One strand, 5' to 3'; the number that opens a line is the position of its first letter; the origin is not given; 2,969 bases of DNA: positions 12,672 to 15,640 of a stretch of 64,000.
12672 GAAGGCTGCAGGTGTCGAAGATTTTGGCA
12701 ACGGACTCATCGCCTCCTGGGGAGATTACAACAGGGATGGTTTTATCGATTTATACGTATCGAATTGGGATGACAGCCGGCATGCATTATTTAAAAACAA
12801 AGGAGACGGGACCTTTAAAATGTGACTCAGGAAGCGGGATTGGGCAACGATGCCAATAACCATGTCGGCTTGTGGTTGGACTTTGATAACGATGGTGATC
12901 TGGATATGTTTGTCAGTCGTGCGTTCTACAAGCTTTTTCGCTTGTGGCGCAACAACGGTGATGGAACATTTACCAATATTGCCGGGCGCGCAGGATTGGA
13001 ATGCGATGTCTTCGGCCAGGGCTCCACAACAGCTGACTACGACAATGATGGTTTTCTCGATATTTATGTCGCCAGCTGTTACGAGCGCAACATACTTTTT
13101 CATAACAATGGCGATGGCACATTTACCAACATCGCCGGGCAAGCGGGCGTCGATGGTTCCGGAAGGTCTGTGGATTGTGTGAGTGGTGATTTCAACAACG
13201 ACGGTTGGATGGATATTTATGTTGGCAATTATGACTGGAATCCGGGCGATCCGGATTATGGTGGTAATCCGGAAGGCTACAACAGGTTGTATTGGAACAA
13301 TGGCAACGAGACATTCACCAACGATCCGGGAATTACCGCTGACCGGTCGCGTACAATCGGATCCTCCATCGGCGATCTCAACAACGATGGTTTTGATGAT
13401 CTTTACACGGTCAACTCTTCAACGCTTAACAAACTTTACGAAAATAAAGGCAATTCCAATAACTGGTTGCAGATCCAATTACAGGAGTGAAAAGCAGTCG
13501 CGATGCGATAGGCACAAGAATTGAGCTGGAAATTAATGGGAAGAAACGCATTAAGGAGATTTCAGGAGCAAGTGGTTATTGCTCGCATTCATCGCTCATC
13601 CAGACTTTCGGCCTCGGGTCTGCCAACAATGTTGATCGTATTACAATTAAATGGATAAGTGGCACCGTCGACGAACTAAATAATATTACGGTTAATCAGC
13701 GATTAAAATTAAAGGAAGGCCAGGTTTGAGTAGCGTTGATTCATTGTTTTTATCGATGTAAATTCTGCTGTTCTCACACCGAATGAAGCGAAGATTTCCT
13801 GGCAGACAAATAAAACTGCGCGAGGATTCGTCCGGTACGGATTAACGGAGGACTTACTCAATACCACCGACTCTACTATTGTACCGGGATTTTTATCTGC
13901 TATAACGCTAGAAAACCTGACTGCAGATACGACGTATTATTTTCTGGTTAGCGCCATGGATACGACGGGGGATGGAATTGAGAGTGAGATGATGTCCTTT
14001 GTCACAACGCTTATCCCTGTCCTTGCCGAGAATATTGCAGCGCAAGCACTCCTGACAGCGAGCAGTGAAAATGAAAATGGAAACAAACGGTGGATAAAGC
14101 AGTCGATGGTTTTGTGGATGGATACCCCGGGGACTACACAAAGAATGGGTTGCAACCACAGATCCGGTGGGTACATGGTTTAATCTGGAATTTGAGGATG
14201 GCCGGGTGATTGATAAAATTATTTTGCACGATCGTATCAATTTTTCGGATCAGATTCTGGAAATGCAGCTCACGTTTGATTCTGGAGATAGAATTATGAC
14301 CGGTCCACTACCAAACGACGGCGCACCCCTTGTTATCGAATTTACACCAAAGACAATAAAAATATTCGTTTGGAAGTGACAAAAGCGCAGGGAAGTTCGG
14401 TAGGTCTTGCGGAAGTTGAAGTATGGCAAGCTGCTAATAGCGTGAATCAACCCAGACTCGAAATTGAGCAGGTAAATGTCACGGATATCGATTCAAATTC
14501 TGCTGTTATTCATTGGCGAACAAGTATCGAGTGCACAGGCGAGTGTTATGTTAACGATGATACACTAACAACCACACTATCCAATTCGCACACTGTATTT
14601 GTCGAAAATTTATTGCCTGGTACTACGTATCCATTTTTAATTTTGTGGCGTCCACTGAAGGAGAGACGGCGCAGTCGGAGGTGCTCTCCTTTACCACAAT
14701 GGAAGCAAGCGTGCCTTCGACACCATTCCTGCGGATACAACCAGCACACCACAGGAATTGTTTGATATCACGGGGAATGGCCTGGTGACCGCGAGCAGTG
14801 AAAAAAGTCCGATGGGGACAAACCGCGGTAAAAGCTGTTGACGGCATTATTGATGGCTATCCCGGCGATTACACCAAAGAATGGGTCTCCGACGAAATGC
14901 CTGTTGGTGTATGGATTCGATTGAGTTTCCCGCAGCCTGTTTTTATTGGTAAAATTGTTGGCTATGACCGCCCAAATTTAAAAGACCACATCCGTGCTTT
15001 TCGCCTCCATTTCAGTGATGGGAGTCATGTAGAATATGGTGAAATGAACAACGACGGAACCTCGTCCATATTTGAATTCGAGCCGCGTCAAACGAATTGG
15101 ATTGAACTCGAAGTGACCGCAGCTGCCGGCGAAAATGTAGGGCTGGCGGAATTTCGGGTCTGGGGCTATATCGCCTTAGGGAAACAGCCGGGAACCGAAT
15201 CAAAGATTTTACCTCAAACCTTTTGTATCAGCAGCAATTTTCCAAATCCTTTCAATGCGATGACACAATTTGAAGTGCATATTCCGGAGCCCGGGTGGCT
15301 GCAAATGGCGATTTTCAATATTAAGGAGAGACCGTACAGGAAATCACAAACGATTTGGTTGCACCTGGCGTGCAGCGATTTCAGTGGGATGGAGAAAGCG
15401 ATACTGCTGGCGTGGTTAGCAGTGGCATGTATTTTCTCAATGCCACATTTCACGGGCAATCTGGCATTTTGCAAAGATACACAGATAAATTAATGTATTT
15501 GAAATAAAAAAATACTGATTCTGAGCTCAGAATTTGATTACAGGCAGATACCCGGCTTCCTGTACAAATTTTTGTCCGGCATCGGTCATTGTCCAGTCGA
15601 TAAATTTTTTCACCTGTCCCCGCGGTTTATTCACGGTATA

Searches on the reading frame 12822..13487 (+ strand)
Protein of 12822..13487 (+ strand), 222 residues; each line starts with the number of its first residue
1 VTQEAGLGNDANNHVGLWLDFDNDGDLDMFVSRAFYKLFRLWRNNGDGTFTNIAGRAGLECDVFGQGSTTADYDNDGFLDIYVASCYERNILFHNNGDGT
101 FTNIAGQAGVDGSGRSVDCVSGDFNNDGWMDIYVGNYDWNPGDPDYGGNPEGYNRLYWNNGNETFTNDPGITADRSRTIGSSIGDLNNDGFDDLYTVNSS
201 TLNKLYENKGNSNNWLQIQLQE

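Call 95: search_protein_families(library=pfam, proteins=[window:12822-13487:+], max_evalue=0.001)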
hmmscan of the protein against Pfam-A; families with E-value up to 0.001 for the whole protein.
window:12822-13487:+ (222 aa): 2 families
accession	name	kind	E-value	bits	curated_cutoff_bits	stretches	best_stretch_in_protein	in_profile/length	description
PF13517.12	FG-GAP_3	-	1e-33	116.1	26.9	3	72-134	1-61/61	FG-GAP-like repeat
PF01839.29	FG-GAP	-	5.5e-13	48.9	22.1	0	121-146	7-30/37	FG-GAP repeat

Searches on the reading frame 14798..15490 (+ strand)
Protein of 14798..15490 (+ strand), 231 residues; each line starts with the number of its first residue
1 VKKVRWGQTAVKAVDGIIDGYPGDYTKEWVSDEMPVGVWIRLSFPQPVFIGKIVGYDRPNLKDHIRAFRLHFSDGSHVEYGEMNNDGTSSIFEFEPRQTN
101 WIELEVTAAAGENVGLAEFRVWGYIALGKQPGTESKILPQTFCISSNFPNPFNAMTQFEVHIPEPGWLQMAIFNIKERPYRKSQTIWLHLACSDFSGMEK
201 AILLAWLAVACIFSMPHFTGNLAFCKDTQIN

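Call 95: search_protein_families(library=pfam, proteins=[window:14798-15490:+], max_evalue=0.001)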
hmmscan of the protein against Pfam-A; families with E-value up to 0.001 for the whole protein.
window:14798-15490:+ (231 aa): 2 families
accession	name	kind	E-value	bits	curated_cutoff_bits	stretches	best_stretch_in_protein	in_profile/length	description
PF24135.1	DUF7402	-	3.2e-36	124.8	27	1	6-122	15-133/133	Domain of unknown function (DUF7402)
PF00754.31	F5_F8_type_C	-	0.00015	22.3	28.2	1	15-115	15-122/127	F5/8 type C domain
